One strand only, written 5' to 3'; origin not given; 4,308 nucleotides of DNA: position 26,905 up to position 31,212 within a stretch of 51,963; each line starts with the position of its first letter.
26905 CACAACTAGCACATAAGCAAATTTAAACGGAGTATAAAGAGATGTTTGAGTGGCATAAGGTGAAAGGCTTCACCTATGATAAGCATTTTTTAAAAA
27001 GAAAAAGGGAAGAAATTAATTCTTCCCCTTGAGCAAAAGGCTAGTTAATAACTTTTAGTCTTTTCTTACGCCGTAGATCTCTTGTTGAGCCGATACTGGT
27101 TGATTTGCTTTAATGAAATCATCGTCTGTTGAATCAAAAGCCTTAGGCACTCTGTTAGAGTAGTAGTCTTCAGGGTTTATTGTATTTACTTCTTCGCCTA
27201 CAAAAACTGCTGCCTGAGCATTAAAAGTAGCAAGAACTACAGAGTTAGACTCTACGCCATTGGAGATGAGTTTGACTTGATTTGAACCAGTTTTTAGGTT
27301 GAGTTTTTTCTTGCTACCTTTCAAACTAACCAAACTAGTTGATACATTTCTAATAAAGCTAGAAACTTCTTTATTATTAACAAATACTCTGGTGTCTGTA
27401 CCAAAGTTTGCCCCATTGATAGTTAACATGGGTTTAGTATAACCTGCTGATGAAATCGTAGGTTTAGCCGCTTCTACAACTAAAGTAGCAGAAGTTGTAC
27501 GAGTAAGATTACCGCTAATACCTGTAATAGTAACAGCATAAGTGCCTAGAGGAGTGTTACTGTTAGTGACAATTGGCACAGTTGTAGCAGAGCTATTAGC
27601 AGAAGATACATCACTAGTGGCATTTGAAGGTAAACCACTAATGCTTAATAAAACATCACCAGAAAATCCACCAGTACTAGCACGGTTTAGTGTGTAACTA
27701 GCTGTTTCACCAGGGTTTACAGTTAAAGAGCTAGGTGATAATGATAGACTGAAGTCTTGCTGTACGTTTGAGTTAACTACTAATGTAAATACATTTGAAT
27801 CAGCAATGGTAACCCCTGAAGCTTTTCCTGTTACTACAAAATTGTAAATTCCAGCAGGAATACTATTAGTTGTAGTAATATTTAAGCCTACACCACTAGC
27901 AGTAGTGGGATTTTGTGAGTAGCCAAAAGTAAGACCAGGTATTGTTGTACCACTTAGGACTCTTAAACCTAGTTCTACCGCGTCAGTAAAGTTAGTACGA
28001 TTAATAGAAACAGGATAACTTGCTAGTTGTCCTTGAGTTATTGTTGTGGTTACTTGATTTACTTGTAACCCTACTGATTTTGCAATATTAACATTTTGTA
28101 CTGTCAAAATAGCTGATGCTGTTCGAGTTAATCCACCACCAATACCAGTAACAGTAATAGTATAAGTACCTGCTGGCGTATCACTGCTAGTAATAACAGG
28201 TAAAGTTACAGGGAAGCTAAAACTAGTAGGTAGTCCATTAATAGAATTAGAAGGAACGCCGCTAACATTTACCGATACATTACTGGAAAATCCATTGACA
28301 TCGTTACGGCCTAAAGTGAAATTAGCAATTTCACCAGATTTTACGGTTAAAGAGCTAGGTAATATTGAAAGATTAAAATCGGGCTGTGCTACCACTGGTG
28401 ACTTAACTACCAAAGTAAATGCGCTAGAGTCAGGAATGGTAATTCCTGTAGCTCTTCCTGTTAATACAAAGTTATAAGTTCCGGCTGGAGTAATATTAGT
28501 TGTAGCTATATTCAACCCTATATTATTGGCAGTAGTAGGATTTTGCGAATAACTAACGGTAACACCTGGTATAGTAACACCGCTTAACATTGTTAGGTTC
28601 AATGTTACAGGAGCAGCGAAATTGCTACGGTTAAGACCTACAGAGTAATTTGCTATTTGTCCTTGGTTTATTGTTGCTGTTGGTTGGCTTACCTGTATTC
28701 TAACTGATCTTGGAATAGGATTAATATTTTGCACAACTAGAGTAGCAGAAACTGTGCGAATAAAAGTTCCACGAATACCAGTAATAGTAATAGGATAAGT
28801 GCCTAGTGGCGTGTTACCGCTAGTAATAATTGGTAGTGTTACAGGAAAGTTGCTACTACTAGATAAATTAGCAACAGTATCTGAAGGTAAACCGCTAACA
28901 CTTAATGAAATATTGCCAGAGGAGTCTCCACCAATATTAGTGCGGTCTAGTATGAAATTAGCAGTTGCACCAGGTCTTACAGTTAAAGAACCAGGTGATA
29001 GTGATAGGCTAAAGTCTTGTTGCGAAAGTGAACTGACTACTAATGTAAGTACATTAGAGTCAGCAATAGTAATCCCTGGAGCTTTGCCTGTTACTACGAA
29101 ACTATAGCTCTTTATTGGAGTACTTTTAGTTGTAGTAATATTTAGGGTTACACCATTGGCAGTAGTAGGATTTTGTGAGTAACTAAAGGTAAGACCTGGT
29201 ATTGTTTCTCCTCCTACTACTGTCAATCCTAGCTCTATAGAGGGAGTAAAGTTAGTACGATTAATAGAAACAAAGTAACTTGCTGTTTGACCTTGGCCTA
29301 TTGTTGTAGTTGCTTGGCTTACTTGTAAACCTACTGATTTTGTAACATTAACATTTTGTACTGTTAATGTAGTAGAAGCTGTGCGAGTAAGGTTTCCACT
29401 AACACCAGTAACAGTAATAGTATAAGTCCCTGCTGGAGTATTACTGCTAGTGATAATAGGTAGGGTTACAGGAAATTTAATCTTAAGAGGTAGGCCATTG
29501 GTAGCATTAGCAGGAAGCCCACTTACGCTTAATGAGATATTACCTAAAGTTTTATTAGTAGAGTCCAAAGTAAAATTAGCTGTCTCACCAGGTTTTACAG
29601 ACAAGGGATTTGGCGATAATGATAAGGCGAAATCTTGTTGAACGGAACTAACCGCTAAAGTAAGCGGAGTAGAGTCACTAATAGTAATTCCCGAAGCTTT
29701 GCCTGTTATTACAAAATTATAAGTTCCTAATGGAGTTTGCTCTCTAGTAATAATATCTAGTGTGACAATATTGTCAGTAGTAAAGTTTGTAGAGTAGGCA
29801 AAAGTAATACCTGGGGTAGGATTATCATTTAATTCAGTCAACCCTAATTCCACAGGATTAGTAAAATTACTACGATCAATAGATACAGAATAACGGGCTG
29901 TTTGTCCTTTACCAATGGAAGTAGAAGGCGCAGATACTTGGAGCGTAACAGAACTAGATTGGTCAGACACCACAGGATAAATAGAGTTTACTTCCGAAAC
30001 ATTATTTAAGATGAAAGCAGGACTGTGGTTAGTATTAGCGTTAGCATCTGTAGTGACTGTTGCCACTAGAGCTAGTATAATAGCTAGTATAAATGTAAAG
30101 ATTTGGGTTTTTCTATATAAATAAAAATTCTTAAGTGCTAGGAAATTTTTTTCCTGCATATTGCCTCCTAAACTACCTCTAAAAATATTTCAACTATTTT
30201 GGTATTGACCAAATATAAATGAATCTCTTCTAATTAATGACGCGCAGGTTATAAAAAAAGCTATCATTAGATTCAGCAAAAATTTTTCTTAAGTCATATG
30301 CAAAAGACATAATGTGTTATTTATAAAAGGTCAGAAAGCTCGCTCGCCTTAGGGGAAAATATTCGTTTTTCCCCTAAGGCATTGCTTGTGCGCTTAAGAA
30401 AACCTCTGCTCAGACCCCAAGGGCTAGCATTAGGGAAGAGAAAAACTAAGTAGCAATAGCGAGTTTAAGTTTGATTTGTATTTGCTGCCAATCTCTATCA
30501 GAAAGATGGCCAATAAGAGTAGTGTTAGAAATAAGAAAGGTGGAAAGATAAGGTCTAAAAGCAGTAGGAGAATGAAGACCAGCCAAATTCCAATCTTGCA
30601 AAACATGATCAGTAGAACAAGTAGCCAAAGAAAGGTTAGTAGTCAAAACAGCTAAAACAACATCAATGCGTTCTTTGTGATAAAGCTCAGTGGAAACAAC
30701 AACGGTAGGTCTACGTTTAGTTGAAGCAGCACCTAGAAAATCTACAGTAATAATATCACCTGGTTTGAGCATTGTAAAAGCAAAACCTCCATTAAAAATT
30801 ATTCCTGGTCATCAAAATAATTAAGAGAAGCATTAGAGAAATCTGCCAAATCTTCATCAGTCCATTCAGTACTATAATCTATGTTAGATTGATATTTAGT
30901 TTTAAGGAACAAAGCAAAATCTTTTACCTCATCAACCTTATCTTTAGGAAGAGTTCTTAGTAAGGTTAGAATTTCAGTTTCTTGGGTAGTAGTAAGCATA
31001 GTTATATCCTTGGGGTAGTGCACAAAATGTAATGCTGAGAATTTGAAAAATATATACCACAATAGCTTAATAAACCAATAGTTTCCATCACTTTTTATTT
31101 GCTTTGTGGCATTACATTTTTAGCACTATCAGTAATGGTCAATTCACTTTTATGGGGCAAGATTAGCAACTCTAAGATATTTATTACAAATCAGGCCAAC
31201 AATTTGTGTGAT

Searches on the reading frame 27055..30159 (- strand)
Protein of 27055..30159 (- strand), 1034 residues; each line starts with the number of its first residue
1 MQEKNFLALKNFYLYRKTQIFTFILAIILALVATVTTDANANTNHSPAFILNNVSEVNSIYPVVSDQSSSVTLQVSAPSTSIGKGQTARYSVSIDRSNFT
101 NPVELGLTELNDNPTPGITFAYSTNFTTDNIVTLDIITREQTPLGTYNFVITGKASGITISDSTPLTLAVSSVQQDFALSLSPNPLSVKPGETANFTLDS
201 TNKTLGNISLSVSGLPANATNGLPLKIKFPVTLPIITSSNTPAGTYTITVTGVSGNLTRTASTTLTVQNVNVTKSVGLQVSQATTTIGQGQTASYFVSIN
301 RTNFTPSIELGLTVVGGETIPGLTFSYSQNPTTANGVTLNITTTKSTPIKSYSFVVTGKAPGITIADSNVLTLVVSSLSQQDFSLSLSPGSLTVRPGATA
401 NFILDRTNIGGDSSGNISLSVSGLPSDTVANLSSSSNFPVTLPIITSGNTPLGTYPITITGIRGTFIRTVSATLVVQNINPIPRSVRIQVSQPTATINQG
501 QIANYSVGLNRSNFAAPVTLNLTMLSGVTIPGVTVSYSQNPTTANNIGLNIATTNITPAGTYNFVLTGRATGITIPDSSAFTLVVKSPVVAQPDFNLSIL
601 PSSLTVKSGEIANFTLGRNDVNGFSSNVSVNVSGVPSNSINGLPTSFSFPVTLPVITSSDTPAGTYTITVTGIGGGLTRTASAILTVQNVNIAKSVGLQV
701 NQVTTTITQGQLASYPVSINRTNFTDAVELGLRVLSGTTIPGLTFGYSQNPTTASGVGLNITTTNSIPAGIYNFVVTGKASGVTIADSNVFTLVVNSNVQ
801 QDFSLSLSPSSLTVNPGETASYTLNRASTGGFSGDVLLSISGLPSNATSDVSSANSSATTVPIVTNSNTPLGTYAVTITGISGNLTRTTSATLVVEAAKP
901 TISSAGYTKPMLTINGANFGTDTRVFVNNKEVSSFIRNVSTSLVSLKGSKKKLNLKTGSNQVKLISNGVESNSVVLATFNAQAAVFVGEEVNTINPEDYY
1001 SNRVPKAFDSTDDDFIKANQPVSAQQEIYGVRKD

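Call 24: search_protein_families(library=pfam, proteins=[window:27055-30159:-], max_evalue=0.01)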
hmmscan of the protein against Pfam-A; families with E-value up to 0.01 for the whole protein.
window:27055-30159:- (1034 aa): 3 families
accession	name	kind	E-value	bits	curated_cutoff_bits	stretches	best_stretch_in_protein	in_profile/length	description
PF22067.2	Cep192_D3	-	0.0026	18.3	27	0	165-201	32-68/99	Cep192 domain 3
PF10633.15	NPCBM_assoc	-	0.0034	18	24.4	0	637-671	40-74/78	NPCBM-associated, NEW3 domain of alpha-galactosidase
PF21595.3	CCL2-like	-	0.0035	17.8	27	0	538-579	55-99/127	CCL2 lectin-like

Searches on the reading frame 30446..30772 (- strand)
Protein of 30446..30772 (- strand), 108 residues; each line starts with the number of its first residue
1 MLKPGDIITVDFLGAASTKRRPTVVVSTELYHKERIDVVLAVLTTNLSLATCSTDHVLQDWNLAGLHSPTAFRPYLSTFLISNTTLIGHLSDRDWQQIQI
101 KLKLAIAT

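Call 24: search_protein_families(library=pfam, proteins=[window:30446-30772:-], max_evalue=0.01)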
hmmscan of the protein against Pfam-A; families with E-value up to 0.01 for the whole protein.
window:30446-30772:- (108 aa): 1 family
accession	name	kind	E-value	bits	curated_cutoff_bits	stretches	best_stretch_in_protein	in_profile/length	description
PF02452.23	PemK_toxin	-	1.1e-07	32.5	23.1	1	3-104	1-107/109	PemK-like, MazF-like toxin of type II toxin-antitoxin system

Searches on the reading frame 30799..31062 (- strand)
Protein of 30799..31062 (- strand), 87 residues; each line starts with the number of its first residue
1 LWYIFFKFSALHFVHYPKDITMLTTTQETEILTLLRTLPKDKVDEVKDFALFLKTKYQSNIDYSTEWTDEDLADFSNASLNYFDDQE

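Call 24: search_protein_families(library=pfam, proteins=[window:30799-31062:-], max_evalue=0.01)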
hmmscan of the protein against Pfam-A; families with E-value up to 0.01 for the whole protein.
window:30799-31062:- (87 aa): 1 family
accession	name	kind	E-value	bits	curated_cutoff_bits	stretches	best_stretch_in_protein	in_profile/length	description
PF10047.15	DUF2281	-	0.00041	21.3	26.5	1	30-59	1-30/64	Protein of unknown function (DUF2281)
